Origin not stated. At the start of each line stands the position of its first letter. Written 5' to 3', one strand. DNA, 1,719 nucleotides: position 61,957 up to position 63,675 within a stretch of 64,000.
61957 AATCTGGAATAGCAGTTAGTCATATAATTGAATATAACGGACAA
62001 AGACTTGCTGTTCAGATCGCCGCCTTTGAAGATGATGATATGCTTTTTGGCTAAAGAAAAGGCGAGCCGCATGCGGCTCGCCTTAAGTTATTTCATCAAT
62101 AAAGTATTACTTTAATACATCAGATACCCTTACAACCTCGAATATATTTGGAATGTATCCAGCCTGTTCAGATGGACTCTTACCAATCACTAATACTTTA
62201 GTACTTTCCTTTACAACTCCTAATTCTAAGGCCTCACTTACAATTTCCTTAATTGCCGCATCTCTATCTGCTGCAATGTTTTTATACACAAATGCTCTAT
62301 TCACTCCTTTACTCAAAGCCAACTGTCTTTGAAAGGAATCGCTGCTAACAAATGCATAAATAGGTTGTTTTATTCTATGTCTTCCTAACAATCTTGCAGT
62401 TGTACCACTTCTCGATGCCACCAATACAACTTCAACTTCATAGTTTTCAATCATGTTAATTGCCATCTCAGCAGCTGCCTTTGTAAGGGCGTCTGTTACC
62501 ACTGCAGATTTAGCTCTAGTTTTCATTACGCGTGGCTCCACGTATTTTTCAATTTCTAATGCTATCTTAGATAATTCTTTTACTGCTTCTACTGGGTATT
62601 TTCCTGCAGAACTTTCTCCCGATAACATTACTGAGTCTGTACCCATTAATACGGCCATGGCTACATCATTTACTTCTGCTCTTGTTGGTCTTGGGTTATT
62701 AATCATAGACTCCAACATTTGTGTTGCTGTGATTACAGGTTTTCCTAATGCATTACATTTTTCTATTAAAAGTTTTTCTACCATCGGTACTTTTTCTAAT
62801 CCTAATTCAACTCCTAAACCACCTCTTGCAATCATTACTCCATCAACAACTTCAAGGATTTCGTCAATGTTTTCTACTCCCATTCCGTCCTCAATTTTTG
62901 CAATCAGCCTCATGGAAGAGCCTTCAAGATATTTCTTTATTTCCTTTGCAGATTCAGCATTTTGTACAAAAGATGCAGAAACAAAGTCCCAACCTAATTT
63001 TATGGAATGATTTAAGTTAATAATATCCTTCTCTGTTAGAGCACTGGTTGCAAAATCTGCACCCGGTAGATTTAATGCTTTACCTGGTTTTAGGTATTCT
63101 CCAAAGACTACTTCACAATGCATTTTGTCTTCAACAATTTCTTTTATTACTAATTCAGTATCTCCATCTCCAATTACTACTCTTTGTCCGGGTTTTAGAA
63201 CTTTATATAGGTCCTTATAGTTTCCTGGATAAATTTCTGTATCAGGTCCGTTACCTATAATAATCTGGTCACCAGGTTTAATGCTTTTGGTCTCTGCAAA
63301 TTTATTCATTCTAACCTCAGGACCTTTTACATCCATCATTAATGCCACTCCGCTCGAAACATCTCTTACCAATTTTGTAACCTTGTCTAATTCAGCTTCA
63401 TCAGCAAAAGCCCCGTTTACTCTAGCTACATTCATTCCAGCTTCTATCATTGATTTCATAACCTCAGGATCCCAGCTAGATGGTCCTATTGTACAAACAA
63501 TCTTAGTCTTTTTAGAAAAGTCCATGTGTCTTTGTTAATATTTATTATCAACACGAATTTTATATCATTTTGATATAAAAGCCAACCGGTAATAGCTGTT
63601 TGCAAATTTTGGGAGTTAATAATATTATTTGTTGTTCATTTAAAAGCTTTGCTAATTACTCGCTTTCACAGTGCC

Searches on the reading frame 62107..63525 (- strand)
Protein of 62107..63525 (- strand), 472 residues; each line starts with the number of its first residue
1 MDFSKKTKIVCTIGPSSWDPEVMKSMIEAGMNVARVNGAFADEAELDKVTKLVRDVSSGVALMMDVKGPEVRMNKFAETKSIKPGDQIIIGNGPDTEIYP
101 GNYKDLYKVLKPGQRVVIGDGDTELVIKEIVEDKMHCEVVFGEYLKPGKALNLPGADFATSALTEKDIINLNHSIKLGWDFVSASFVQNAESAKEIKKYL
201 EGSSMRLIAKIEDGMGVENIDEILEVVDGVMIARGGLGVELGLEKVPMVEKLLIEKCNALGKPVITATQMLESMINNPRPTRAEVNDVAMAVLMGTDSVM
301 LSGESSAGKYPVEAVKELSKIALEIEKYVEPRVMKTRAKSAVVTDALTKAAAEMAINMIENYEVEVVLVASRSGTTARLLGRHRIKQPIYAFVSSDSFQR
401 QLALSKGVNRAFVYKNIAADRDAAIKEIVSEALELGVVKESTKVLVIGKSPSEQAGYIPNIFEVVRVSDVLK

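Call 52: search_protein_families(library=pfam, proteins=[window:62107-63525:-], max_evalue=0.001)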
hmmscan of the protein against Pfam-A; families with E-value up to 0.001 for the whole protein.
window:62107-63525:- (472 aa): 3 families
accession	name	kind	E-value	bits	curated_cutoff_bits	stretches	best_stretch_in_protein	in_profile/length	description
PF00224.27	PK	-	7.8e-96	321.4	30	1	5-315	2-328/328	Pyruvate kinase, barrel domain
PF02887.21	PK_C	-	5.8e-19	68.7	28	1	350-457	2-107/114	Pyruvate kinase, alpha/beta domain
PF03328.21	HpcH_HpaI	-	0.00015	21.6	25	1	174-297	80-214/221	HpcH/HpaI aldolase/citrate lyase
